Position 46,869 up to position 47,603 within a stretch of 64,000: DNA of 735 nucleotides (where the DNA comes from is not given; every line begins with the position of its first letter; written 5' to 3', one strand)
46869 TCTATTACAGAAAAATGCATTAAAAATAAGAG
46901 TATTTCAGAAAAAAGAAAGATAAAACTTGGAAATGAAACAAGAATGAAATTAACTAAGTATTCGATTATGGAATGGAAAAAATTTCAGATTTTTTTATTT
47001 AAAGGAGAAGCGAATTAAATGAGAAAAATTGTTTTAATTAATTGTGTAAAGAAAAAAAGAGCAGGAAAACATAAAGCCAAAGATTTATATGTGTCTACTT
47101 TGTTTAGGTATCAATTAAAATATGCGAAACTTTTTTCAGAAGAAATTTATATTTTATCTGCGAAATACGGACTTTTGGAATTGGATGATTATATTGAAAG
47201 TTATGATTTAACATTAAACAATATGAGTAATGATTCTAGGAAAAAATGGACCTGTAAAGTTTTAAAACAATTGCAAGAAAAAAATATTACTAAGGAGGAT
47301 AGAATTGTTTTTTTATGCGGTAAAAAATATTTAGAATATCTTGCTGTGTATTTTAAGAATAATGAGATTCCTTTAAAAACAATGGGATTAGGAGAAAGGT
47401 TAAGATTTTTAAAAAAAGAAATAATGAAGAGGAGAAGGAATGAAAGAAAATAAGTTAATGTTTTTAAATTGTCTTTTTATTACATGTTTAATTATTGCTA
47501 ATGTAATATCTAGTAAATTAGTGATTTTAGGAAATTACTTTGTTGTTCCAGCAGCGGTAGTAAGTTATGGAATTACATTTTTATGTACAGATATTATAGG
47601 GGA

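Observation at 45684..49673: DpdA-like, unknown and YhhQ cassette bracketed by duplicated ParB-like genes that share a palindromic operator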

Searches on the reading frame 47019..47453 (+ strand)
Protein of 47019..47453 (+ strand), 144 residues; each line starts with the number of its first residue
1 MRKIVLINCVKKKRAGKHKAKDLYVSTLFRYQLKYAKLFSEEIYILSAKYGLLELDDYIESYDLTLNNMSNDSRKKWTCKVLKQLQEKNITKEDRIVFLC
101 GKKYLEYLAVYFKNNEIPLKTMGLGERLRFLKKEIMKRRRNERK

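Call 3: search_protein_families(library=pfam, proteins=[window:47019-47453:+], max_evalue=0.1)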
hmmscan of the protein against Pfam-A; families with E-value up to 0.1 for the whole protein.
window:47019-47453:+ (144 aa): 3 families
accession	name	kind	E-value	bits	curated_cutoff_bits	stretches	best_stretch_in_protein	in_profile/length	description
PF21818.3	DUF6884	-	6.3e-41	140.1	30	1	4-133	1-135/135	Family of unknown function (DUF6884)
PF03883.20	H2O2_YaaD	-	3.4e-05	23.9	29.6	1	37-107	99-170/236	Peroxide stress protein YaaA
PF24193.1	DUF7418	-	0.081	13.8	27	0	15-47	18-52/101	Domain of unknown function (DUF7418)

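Call 4: search_protein_families(library=phrogs, proteins=[window:47019-47453:+], max_evalue=0.01)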
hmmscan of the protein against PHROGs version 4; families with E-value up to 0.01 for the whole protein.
window:47019-47453:+ (144 aa): 2 families
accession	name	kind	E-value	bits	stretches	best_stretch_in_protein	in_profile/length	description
phrog_5935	-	unknown function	2.5e-23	83.6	1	3-127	8-141/155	-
phrog_5436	-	unknown function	6.8e-07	30.2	1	3-68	128-197/267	-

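Call 22: search_protein_families(library=ncbifam, proteins=[window:47019-47453:+], max_evalue=0.1)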
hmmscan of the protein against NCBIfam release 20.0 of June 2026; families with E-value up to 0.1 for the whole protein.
window:47019-47453:+ (144 aa): 0 families

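Call 23: search_protein_families(library=padloc, proteins=[window:47019-47453:+], max_evalue=0.1)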
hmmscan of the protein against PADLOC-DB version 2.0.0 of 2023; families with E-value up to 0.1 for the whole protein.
window:47019-47453:+ (144 aa): 6 families
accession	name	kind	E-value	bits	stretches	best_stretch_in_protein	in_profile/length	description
PDLC04712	PDC-M57A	-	5.9e-49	164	1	1-135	1-136/138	-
PDLC02815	DpdC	-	7.2e-09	33.5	1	13-75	48-110/312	DpdC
PDLC02818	DpdC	-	1.7e-05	22.2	1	17-78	54-115/319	DpdC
PDLC02813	DpdC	-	0.0023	15.3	1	15-80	47-115/310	DpdC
PDLC02816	DpdC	-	0.0055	14.1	1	10-89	45-131/313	DpdC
PDLC02817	DpdC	-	0.0073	13.6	1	39-75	76-112/299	DpdC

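Call 25: search_solved_structures(query=window:47019-47453:+, max_evalue=10, show_alignments=2)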
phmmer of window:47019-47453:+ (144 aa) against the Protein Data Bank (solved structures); distinct sequences matched with E-value up to 10: 14.
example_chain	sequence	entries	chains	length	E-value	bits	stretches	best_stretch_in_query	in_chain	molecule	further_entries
6tji_A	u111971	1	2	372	0.00038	23.9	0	58-99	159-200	Cake10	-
6tjh_A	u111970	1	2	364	0.00043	23.8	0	58-99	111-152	Cake9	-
6tjg_A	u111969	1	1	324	0.0014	22.1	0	58-99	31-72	Cake8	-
6tjf_A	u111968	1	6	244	0.02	18.4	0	58-99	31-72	Cake6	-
7awy_A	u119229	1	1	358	0.021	18.3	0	58-99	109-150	Scone-R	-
6tje_A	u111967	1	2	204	0.087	16.3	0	58-99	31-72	Cake5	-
2xqb_A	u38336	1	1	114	0.12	15.8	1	35-91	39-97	INTERLEUKIN 15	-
4gs7_A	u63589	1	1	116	0.13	15.7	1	35-91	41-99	Interleukin-15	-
2z3q_A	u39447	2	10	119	0.14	15.7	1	35-91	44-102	Interleukin-15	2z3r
5imm_A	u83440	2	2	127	0.32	14.5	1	44-104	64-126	Protein Vsig4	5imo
6tjd_A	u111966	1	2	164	0.43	14.1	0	58-99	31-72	Cake4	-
2pnd_A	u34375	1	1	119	1.3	12.5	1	44-99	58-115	V-set and immunoglobulin domain containing 4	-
3hxj_A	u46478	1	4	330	1.3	12.5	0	54-101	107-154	Pyrrolo-quinoline quinone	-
6tjc_A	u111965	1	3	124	2.6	11.5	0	58-99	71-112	Cake3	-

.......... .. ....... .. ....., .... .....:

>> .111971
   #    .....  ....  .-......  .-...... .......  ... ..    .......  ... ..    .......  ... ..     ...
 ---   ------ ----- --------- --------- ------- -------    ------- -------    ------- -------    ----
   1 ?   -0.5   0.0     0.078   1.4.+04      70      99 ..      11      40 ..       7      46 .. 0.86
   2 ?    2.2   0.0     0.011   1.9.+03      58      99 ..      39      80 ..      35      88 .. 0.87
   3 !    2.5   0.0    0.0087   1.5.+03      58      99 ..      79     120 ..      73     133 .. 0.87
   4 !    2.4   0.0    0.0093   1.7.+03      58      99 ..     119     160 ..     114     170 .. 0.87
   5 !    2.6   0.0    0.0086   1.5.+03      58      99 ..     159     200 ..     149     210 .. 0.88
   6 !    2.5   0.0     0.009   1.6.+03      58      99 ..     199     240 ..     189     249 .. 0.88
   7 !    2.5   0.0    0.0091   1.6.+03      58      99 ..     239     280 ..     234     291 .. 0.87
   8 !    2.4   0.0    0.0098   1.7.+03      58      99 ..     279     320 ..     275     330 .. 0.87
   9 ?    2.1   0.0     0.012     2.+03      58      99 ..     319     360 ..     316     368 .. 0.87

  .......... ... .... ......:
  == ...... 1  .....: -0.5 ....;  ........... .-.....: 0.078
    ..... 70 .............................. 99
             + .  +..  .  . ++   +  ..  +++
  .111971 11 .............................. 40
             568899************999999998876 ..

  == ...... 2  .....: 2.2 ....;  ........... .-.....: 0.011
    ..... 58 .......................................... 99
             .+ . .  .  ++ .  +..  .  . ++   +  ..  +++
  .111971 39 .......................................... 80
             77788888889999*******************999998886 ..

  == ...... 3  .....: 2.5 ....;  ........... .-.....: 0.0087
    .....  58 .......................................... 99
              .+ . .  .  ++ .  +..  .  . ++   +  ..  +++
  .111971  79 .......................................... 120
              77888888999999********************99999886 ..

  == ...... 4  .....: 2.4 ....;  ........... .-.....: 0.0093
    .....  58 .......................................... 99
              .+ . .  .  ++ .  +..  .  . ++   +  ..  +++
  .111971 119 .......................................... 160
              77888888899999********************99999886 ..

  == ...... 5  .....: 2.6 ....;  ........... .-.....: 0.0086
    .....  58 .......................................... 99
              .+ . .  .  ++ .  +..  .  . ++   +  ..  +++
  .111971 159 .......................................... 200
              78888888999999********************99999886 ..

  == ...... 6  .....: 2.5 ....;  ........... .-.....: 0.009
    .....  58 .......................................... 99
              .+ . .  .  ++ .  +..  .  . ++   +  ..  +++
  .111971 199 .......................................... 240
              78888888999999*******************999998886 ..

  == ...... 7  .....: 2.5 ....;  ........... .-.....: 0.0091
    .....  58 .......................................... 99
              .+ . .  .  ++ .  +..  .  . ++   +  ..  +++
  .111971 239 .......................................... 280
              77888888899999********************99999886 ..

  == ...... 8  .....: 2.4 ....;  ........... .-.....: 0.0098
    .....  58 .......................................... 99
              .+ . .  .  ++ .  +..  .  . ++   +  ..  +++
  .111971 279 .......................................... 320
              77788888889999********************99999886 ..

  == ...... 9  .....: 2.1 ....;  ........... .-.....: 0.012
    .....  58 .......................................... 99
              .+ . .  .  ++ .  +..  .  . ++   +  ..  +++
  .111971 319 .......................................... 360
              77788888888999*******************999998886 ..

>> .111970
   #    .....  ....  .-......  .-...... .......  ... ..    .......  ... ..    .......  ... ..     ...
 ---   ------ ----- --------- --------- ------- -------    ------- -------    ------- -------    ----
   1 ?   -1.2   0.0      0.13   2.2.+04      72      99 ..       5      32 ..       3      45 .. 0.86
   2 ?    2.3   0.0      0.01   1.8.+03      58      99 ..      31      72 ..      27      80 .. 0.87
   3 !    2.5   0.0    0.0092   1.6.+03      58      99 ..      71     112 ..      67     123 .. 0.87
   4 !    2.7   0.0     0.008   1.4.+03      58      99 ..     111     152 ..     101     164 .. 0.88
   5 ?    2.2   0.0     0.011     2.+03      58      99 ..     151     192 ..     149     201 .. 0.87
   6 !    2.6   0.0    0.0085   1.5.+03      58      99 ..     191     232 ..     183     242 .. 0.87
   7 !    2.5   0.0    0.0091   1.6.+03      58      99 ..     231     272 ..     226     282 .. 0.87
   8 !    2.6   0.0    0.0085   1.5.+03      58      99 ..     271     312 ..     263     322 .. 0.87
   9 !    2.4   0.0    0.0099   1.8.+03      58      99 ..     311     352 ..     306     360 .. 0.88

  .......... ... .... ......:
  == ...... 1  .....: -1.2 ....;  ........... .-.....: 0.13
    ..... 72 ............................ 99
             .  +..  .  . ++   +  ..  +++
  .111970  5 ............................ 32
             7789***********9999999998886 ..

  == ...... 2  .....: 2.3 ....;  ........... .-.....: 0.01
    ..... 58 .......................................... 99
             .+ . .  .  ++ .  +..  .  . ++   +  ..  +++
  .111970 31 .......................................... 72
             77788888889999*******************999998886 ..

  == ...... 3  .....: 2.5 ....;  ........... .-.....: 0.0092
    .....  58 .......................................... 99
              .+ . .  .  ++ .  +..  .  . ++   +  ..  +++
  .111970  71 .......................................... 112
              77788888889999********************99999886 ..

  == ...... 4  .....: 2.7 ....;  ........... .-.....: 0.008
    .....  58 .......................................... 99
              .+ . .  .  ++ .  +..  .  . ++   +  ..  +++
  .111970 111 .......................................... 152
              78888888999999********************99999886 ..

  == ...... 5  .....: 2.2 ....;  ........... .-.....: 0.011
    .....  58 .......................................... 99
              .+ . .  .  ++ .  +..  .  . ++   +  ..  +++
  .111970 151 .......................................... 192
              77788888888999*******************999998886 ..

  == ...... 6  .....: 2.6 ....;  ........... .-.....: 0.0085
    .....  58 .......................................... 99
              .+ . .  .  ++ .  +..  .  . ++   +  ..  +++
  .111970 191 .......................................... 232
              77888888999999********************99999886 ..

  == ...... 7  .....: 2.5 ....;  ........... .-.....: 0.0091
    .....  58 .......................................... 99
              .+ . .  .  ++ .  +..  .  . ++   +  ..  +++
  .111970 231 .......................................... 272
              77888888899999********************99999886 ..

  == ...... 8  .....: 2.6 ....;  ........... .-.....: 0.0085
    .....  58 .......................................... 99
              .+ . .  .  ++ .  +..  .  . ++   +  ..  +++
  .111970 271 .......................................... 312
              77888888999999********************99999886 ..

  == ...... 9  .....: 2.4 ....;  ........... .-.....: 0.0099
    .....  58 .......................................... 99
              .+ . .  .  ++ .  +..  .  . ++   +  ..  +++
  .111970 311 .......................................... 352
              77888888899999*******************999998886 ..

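Call 40: find_homologous_proteins(query=window:47019-47453:+, max_evalue=0.001)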
Query window:47019-47453:+ (144 aa): 135 proteins with E <= 0.001 among 155 candidates; the best 120 are listed.
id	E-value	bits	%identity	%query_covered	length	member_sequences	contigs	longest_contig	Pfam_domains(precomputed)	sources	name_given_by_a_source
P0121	2.8e-86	304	100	100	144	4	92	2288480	PF21818.4,PF03883.21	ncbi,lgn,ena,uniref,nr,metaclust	ncbi:DUF6884 domain-containing protein [Fusobacterium necrophorum]|uniref:DUF6884 domain-containing 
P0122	3.9e-36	142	56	93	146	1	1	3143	PF21818.4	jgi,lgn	jgi:hypothetical protein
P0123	1.7e-35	140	52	92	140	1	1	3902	PF21818.4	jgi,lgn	jgi:hypothetical protein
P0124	2.3e-35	140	55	96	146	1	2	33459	PF21818.4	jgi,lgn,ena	-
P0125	4.3e-35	139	55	92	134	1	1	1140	PF21818.4,PF03883.21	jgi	jgi:cytoplasmic iron level regulating protein YaaA (DUF328/UPF0246 family)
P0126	9.4e-35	138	54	94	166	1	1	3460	PF21818.4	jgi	-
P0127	1.1e-34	137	54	93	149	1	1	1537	PF21818.4,PF03883.21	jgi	jgi:hypothetical protein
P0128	1.2e-34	137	53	92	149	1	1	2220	PF21818.4,PF03883.21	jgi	-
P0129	2.3e-34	136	52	92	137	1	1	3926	PF21818.4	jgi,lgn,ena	-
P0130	2.8e-34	136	53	93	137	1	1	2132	PF21818.4,PF03883.21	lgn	-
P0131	2.9e-34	136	54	93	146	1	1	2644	PF21818.4,PF03883.21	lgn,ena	-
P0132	3.2e-34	136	52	93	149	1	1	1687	PF21818.4,PF03883.21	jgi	jgi:cytoplasmic iron level regulating protein YaaA (DUF328/UPF0246 family)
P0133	7.4e-34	135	48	99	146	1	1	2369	PF21818.4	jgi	jgi:cytoplasmic iron level regulating protein YaaA (DUF328/UPF0246 family)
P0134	7.9e-34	135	53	93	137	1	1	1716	PF21818.4,PF03883.21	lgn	-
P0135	1.3e-33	134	53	92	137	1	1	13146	PF21818.4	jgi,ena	-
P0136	2.3e-33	133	53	93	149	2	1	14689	PF21818.4,PF03883.21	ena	-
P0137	2.4e-33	133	53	92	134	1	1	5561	PF21818.4,PF03883.21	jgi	-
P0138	5.4e-33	132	51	93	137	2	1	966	PF21818.4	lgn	-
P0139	5.6e-33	132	50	93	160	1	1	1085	PF21818.4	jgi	jgi:cytoplasmic iron level regulating protein YaaA (DUF328/UPF0246 family)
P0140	6.7e-33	132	52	94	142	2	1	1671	PF21818.4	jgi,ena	-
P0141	7.2e-33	132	54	91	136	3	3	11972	PF21818.4,PF03883.21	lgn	-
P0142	7.3e-33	132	52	94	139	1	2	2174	PF21818.4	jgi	jgi:hypothetical protein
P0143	7.5e-33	131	52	94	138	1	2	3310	PF21818.4,PF03883.21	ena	-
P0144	8.7e-33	131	54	94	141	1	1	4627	PF21818.4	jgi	-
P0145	8.8e-33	131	53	92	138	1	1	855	PF21818.4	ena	-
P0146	1.2e-32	131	49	94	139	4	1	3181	PF21818.4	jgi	-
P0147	1.3e-32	131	51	94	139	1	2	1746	PF21818.4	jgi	jgi:cytoplasmic iron level regulating protein YaaA (DUF328/UPF0246 family)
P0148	1.7e-32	130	51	93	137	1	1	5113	PF21818.4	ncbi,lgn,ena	-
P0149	3.2e-32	129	50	92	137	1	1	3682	PF21818.4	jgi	jgi:hypothetical protein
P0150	3.5e-32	129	52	94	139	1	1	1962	PF21818.4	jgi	-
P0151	3.9e-32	129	54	92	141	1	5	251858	PF21818.4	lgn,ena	-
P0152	5.5e-32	129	52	92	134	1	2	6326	PF21818.4,PF03883.21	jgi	jgi:hypothetical protein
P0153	5.8e-32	129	54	90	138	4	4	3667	PF21818.4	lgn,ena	-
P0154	8.0e-32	128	50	92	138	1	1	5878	PF21818.4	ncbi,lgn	-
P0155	1.0e-31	128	48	94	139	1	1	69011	PF21818.4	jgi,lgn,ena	-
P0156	1.1e-31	128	52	92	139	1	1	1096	PF21818.4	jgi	jgi:hypothetical protein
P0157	1.4e-31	127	50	91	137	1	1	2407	PF21818.4,PF03883.21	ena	-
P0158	1.9e-31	127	51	92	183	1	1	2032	PF21818.4,PF03883.21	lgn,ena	-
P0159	2.8e-31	126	49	94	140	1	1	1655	PF21818.4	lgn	-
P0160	3.1e-31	126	51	92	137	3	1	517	PF21818.4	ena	-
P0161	3.2e-31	126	51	90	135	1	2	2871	PF21818.4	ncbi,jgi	-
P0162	4.0e-31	126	52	92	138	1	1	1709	PF21818.4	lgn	-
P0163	5.3e-31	126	53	90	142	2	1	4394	PF21818.4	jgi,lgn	-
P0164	6.4e-31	125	51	92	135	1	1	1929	PF21818.4,PF03883.21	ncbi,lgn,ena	-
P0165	7.3e-31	125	48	92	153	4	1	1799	PF21818.4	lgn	-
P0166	8.7e-31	125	50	94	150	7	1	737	PF21818.4,PF03883.21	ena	-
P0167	1.1e-30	124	52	96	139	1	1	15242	PF21818.4,PF03883.21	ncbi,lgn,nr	ncbi:MAG: hypothetical protein JW770_06650 [Actinobacteria bacterium]|nr:hypothetical protein [Actin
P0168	1.2e-30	124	50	93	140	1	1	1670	PF21818.4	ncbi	-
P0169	1.2e-30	124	52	93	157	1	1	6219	PF21818.4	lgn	-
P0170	1.6e-30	124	48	92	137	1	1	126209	PF21818.4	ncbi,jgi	jgi:hypothetical protein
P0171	1.8e-30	124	52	92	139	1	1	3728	PF21818.4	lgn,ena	-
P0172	1.8e-30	124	51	95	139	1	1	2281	PF21818.4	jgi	-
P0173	3.0e-30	123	50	94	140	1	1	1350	PF21818.4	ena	-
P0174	3.4e-30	123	48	94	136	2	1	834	PF21818.4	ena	-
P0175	3.8e-30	123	45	97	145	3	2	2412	PF21818.4,PF03883.21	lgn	-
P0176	4.1e-30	123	46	95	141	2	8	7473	PF21818.4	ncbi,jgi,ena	-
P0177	4.9e-30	122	51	93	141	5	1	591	PF21818.4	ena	-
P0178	5.2e-30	122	50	94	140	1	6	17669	PF21818.4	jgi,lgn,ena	-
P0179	5.2e-30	122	50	94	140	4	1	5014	PF21818.4,PF03883.21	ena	-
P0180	6.0e-30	122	51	94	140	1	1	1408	PF21818.4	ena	-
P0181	1.1e-29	121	50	93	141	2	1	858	PF21818.4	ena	-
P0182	1.1e-29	121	50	91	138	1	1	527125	PF21818.4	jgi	jgi:hypothetical protein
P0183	1.1e-29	121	51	93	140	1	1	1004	PF21818.4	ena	-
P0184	1.1e-29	121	47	98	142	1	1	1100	PF21818.4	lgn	-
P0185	2.0e-29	120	49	93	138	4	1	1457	PF21818.4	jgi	-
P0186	2.3e-29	120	50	93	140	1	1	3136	PF21818.4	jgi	-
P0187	2.8e-29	120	48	92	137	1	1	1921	PF21818.4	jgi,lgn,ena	-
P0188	2.9e-29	120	48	92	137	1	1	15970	PF21818.4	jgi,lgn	-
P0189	3.5e-29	120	51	92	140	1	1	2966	PF21818.4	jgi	jgi:cytoplasmic iron level regulating protein YaaA (DUF328/UPF0246 family)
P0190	3.6e-29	120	51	94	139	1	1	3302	PF21818.4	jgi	jgi:cytoplasmic iron level regulating protein YaaA (DUF328/UPF0246 family)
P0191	8.6e-29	118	49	94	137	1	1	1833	PF21818.4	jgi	jgi:hypothetical protein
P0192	8.9e-29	118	48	91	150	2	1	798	PF21818.4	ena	-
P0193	1.2e-28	118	50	94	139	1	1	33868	PF21818.4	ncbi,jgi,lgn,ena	-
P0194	1.5e-28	118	48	94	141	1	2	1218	PF21818.4,PF03883.21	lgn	-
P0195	2.0e-28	117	49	99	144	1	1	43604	PF21818.4,PF03883.21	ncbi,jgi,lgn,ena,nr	ncbi:MAG: hypothetical protein KKD48_04170 [Nanoarchaeota archaeon]|nr:hypothetical protein [Nanoarc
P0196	2.3e-28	117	48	94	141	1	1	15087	PF21818.4,PF03883.21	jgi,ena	-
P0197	2.8e-28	117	48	91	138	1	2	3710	PF21818.4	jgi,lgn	jgi:glycerophosphoryl diester phosphodiesterase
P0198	3.1e-28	117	49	95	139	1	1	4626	PF21818.4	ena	-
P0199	9.2e-28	115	45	90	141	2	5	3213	PF21818.4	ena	-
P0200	9.6e-28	115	45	92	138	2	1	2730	PF21818.4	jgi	-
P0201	9.7e-28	115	46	95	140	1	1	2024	PF21818.4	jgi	jgi:hypothetical protein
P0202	1.4e-27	114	47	94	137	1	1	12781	PF21818.4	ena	-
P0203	1.4e-27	114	46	94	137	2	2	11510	PF21818.4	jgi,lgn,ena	-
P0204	1.5e-27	114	47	91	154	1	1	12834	PF21818.4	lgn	-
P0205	2.3e-27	114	46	99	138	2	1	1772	PF21818.4,PF03883.21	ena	-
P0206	2.5e-27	114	47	92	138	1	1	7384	PF21818.4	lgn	-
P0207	2.9e-27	113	46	90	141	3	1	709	PF21818.4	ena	-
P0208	3.0e-27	113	46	92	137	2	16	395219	PF21818.4,PF03883.21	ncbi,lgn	ncbi:MAG: DUF6884 domain-containing protein [Chloroflexota bacterium]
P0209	3.2e-27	113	47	94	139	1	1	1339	PF21818.4,PF03883.21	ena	-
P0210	3.5e-27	113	46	94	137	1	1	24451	PF21818.4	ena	-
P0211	3.6e-27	113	46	90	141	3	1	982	PF21818.4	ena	-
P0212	4.1e-27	113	45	90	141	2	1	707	PF21818.4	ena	-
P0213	5.8e-27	112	47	90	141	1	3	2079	PF21818.4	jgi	jgi:hypothetical protein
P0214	8.8e-27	112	46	90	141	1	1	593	PF21818.4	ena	-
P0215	1.5e-26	111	47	92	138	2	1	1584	PF21818.4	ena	-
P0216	2.0e-26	111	46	94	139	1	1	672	PF21818.4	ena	-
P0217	2.3e-26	111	45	90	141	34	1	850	PF21818.4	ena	-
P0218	2.3e-26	110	44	92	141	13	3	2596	PF21818.4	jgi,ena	-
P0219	2.7e-26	110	47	92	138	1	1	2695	PF21818.4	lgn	-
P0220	3.5e-26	110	45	92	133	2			PF21818.4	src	-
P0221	5.7e-26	109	48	92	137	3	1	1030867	PF21818.4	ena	-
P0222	6.4e-26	109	42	94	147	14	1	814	PF21818.4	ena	-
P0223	6.5e-26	109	47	92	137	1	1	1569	PF21818.4,PF03883.21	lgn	-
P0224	8.5e-26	109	42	92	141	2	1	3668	PF21818.4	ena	-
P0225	1.2e-25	108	45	92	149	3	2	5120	PF21818.4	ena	-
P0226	2.9e-25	107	44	90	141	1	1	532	PF21818.4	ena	-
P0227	3.7e-25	107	44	90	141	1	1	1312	PF21818.4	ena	-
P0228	4.2e-25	106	45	94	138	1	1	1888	PF21818.4,PF03883.21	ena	-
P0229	4.6e-25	106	42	93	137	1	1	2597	PF21818.4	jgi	jgi:hypothetical protein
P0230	5.1e-25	106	44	94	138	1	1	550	PF21818.4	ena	-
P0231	5.4e-25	106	45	94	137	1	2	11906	PF21818.4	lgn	-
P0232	7.0e-25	106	44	90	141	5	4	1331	PF21818.4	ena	-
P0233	7.8e-25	106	44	90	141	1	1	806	PF21818.4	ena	-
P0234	9.0e-25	105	45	90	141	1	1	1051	PF21818.4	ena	-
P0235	1.0e-24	105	50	82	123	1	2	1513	PF21818.4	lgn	-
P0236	2.7e-24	104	53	74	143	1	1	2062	PF21818.4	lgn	-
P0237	4.7e-24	103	43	90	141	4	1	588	PF21818.4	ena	-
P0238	7.9e-24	102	45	78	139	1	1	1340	PF21818.4,PF03883.21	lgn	-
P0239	8.7e-24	102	46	92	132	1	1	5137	PF21818.4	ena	-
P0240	1.1e-23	102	47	91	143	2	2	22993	PF21818.4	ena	-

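Call 48: find_related_loci(query=A2, collection=viral_contigs, flank=5000)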
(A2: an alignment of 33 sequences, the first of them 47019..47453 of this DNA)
Query A2 (144 aa) in viral_contigs; peptide patterns used: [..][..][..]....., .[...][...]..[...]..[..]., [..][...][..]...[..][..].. (x = any residue, [..] = any of these).
205 stretches matched a pattern; 135 encode a relative of the query (tblastn E <= 1e-3); the best 80 are kept; 80 distinct loci.
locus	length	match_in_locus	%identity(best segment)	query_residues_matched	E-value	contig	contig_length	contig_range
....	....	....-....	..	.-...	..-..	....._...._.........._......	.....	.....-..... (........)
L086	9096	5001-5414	48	5-140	1e-38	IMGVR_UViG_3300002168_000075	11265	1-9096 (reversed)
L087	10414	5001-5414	48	5-140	1e-38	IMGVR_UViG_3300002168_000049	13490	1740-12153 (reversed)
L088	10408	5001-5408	49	4-138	3e-38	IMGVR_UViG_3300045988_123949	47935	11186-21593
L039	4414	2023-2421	46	5-135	4e-37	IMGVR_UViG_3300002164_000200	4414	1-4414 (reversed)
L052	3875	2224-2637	50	5-140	6e-37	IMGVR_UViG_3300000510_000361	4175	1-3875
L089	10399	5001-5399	51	4-133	2e-36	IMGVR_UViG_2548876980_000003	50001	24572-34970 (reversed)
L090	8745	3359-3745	51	3-131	7e-35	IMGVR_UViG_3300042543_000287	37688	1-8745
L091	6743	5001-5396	50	4-135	9e-35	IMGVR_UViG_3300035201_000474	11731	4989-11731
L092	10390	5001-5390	47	4-133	1e-33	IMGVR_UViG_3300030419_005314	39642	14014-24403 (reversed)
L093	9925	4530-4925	46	4-135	1e-32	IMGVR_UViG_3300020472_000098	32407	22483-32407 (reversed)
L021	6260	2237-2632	48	5-133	5e-32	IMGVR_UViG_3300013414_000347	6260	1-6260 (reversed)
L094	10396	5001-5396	50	3-132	5e-32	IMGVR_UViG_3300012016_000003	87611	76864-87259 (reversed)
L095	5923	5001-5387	47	4-132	4e-31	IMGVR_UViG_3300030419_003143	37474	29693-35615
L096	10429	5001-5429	40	4-144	8e-30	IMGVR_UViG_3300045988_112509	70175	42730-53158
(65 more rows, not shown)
